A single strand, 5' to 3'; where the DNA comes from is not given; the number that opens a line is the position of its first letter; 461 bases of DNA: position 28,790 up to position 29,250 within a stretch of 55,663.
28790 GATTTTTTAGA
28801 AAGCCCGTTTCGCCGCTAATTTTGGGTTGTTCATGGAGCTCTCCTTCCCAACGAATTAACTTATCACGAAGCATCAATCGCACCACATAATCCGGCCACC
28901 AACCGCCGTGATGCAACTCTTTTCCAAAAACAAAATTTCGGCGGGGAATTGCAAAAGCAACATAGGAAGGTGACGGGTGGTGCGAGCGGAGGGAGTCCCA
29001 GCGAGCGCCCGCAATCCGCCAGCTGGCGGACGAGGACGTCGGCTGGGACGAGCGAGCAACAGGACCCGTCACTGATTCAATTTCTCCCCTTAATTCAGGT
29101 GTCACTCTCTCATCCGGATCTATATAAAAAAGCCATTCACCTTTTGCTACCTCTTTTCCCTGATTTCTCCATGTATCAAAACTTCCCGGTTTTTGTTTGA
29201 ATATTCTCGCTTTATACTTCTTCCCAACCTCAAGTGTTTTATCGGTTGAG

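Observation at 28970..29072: GC-rich palindromic element family with a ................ core, inserted in frame in three genes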

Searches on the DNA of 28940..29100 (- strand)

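Call 61: search_rna_families(source=window, start=28940, end=29100, threshold=evalue, max_evalue=10)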
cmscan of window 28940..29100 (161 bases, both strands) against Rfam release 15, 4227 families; matches with E-value up to 10: 0.
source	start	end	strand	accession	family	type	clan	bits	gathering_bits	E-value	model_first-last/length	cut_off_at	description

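Call 74: build_rna_model(alignment_id=A6, structure=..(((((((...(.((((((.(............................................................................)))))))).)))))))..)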
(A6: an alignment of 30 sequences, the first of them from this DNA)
Model R1 built from alignment A6 (30 sequences, 116 columns); structure: as given.
model positions 98; base pairs 15; branch points 0; effective number of sequences 3.03; information 0.59 bits per position. Calibrated on 0.2 Mb of random sequence (short: E-values are rough).
structure used (alignment columns):
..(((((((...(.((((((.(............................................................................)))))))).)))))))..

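Call 76: search_with_rna_model(model_id=R1, source=window, filters=off, max_evalue=10)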
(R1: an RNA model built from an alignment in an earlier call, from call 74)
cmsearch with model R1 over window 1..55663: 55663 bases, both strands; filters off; matches with E-value up to 10: 6.
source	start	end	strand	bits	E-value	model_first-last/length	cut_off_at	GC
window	19221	19318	+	83.5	3.9e-21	1-98/98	no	0.69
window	28970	29072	-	82.8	6e-21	1-98/98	no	0.72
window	45848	45924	+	9.2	2.7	1-98/98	no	0.56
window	19221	19255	-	7.6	7.7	1-98/98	no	0.69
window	6568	6614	+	7.6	7.7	1-98/98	no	0.36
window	34981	35035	+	7.4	8.4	1-98/98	no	0.69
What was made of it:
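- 28970..29072 (-): Complete element, subtype A, sense to its host GT2 gene. Translated as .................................. Covariance model R1 gives 82.8 bits, E 6e-21 (call 76).
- Checked: The covariance model places the second element at 19221-19318 (call 76).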

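Call 78: search_with_rna_model(model_id=R1, sources=[L001, L002, L003, L004, L005, L006, L007, L010, L012, L031, L039, L070, L071, L077, L089, L090, L106, L107, L117, L130, L131, L132, L133, L134, L135, L136, L137, L138, L139, L140, L143, L144, L145, L146, L147, L149, L151, L152, L153, L154, L157, L158, L159, L160, L161, L162, L163, L164, L165, L166, L167, L168], max_evalue=0.01)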
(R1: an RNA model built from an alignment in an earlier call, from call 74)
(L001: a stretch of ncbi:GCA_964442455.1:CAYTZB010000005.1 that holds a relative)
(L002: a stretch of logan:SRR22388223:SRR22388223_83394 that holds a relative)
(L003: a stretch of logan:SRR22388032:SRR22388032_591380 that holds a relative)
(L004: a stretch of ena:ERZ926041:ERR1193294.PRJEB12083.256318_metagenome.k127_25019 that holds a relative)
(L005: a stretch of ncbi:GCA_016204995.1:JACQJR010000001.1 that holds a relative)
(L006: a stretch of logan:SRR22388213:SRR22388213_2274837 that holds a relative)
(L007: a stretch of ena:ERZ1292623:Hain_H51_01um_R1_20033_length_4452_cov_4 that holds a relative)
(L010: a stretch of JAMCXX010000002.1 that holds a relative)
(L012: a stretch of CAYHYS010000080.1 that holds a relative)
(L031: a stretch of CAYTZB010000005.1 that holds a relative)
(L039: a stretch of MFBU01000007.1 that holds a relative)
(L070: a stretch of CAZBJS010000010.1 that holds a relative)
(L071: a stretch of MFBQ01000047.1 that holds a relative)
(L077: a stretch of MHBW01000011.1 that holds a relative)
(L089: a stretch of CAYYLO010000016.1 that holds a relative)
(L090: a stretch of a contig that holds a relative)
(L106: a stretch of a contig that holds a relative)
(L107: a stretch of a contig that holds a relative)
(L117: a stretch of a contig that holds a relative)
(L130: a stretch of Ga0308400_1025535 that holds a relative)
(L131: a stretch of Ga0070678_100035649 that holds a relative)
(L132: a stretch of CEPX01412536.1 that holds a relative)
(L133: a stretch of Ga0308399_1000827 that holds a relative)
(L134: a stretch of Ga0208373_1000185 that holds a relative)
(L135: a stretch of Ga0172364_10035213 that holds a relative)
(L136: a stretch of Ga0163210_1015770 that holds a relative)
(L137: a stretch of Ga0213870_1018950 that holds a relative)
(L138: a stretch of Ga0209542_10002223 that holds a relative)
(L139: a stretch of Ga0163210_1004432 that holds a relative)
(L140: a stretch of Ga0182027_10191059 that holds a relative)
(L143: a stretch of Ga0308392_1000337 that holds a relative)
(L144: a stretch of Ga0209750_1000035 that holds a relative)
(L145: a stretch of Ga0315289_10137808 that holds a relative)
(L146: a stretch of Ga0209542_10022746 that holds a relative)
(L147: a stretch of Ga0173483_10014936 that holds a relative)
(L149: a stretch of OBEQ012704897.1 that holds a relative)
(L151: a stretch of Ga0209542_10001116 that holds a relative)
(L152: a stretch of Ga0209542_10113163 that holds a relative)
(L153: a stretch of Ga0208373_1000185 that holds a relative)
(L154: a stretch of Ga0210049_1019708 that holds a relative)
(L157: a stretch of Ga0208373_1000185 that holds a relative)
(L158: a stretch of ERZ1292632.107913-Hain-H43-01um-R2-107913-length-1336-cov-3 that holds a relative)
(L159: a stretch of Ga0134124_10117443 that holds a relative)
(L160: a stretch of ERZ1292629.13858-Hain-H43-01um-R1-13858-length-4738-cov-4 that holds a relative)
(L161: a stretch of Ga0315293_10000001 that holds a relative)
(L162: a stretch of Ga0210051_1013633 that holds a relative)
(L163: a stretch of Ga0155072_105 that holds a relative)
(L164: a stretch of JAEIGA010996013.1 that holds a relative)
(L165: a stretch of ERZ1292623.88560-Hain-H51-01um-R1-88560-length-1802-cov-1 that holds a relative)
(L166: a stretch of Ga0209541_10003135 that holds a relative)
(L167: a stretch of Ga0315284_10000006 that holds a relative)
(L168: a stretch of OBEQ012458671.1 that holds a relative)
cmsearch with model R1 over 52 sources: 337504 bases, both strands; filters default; matches with E-value up to 0.01: 56.
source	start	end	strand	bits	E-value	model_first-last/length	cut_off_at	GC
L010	7202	7305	+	89.1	6.3e-22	1-98/98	no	0.71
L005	19843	19936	+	88.8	7.8e-22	1-98/98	no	0.74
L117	4391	4494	-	88.6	8.9e-22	1-98/98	no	0.68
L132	2560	2653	-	87.2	2.1e-21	1-98/98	no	0.73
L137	1634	1732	-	86.4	3.5e-21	1-98/98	no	0.67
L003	1083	1188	+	85.3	7.5e-21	1-98/98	no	0.69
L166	12701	12797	+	84.7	1.1e-20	1-98/98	no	0.68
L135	2533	2634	-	83.1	3.1e-20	1-98/98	no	0.71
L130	968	1066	-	83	3.3e-20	1-98/98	no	0.67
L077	3381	3479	-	82.4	4.9e-20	1-98/98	no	0.73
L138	2245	2343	-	82.4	4.9e-20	1-98/98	no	0.73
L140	936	1029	+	81.7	7.6e-20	1-98/98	no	0.69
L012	1268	1372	+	81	1.2e-19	1-98/98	no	0.66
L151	9469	9565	+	80.3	1.8e-19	1-98/98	no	0.72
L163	7247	7343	+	80.3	1.8e-19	1-98/98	no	0.72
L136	1734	1833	-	80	2.2e-19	1-98/98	no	0.79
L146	2694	2792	+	79.6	2.9e-19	1-98/98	no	0.62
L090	423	517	-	79.2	3.9e-19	1-98/98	no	0.67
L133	6795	6893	-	78.8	5e-19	1-98/98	no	0.66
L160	3515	3607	+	75.7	3.6e-18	1-98/98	no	0.68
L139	4145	4244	-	75.7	3.6e-18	1-98/98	no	0.78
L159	1899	1992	-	75.6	3.8e-18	1-98/98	no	0.63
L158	1158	1250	-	75.6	4e-18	1-98/98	no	0.67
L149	516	609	-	75.5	4.2e-18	1-98/98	no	0.62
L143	1261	1359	+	75.3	4.8e-18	1-98/98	no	0.67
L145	858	959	+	73.6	1.4e-17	1-98/98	no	0.76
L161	826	927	-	73.6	1.4e-17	1-98/98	no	0.76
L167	2445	2546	+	73.6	1.4e-17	1-98/98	no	0.76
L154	422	510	+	72.5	2.9e-17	1-98/98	no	0.61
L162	2635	2723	-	72.5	2.9e-17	1-98/98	no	0.61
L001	1747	1861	+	71.7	4.9e-17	1-98/98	no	0.75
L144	6537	6635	+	71.4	5.7e-17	1-98/98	no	0.65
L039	3814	3942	-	69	2.7e-16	1-98/98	no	0.6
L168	169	256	+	67.2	8.7e-16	1-98/98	no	0.7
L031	132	232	-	66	2e-15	1-98/98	no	0.76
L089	1435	1533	-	62.6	1.7e-14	1-98/98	no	0.72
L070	2059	2183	+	60.3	7.7e-14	1-98/98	no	0.56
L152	2716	2814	-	59.9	9.7e-14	1-98/98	no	0.61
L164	815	897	-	59.7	1.1e-13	1-98/98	no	0.71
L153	5819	5904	+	58.9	1.9e-13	1-98/98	no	0.62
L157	1029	1114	-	58.5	2.4e-13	1-98/98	no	0.67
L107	5779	5856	+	57.6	4.2e-13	1-98/98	no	0.69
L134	1076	1161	-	54.4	3.3e-12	1-98/98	no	0.67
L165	1648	1737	+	53.6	5.6e-12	1-98/98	no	0.74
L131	534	628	+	53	8.3e-12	1-98/98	no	0.8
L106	3792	3919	-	50.8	3.5e-11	1-98/98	no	0.62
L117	6476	6606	-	50.6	4e-11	1-98/98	no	0.67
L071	963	1085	+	47.6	2.8e-10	1-98/98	no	0.59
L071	5610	5734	+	46.1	7.2e-10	1-98/98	no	0.57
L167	21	107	+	42.6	7.1e-09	1-98/98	no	0.49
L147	190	289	-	40.7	2.3e-08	1-98/98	no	0.82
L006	5323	5374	+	38.7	8.6e-08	1-98/98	no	0.75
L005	10279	10376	+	37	2.5e-07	1-98/98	no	0.72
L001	10327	10485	+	30.6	1.6e-05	1-98/98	no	0.69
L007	803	889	+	27.2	0.00015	1-98/98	no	0.64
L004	8508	8617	+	22.5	0.003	1-98/98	no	0.65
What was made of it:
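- The covariance model finds 56 hits in 337 kb (call 78).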

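Call 100: search_rna_families(sources=[L131, L147, L167, L153, L107], threshold=evalue, max_evalue=1)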
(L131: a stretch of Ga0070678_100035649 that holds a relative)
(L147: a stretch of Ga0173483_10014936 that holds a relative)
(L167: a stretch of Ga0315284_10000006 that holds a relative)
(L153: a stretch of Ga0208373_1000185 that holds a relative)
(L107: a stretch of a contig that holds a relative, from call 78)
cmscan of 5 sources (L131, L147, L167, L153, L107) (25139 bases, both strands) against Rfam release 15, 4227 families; matches with E-value up to 1: 5.
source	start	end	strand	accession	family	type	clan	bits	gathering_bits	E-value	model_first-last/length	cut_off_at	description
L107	4282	4354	-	RF00005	tRNA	Gene; tRNA;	CL00001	65.3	29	2.5e-12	1-71/71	no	tRNA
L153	6192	6261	-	RF03957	mir-5856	Gene; miRNA;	-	30.5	90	0.0076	1-70/70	no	mir-5856 microRNA precursor family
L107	3867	3937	+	RF00279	SNORD45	Gene; snRNA; snoRNA; CD-box;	-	29.4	42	0.049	1-72/72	no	Small nucleolar RNA SNORD45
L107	2889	2956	+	RF01839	eeev_FSE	Cis-reg; frameshift_element;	-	26.6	80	0.22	1-73/73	no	eastern equine encephalitis ribosomal frameshift element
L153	6192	6261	+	RF03957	mir-5856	Gene; miRNA;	-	23.3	90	0.85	1-70/70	no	mir-5856 microRNA precursor family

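Call 104: search_with_rna_model(model_id=R1, source=L224, filters=off, max_evalue=10, show_alignments=2)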
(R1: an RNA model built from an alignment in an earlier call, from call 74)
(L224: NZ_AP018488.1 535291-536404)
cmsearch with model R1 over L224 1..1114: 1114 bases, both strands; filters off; matches with E-value up to 10: 9.
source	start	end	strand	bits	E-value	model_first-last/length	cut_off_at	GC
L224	126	176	+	5.5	0.6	1-98/98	no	0.59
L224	498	526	+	4.7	1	1-98/98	no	0.59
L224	551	613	-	4.4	1.2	1-98/98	no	0.68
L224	233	253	+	3.1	2.7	1-98/98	no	0.86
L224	233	253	-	3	2.9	1-98/98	no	0.86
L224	1084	1110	-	3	3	1-98/98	no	0.74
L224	1084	1110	+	2.9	3.1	1-98/98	no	0.74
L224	843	859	+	2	5.7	1-98/98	no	0.59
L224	597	625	+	1.3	8.6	1-98/98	no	0.69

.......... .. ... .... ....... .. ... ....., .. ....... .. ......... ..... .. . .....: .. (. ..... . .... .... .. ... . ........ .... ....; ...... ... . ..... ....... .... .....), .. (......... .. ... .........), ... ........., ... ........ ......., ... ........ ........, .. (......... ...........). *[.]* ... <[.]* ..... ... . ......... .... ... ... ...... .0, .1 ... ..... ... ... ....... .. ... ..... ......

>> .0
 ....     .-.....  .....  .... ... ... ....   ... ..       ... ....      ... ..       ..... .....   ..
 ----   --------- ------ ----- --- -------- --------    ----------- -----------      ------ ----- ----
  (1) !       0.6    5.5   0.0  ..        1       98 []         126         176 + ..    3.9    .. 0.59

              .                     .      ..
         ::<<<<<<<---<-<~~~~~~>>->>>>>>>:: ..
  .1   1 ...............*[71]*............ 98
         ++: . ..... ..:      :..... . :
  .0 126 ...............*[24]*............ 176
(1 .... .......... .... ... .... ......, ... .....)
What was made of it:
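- On Any Rfam RNA family (including small SRP RNA): Model R1 does not match E. coli ffs (call 104).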

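Call 105: search_dna_similar(query=window:28960-29082:-, collection=plasmids, mode=distant, max_evalue=0.01, max_rows=10)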
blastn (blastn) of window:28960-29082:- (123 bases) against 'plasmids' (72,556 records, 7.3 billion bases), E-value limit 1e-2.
No match.

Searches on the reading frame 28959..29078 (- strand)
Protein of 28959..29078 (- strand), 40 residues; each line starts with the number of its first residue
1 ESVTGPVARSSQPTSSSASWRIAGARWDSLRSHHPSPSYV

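Call 38: find_homologous_proteins(query=A4, max_evalue=10)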
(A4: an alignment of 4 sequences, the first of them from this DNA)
Query A4 (4 sequences): 13 candidates shared short words with the query, none scored E <= 10.
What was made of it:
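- Tried and rejected: The padded alignment found 13 candidates and none scored (call 38).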

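Call 48: search_protein_representatives(alignment_id=A5)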
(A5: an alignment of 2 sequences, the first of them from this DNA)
Query: 2 sequences, 35 profile positions. Proteins with E-value up to 0.001 (for the whole library): 5; up to 1e-10: 1; up to 1e-30: 0. The best 5 are listed.
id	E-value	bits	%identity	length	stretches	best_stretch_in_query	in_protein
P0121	3.3e-13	65.5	-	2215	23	6-15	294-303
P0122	2.4e-09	53.1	-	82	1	2-34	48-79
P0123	1.6e-06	44.1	-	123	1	1-34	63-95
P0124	1.6e-05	40.9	-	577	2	2-33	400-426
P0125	9.6e-05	38.4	-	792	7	6-15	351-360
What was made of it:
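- Tried and rejected: *HMMER search of cluster representatives with the peptide.* Only 5 hits came back (call 48).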
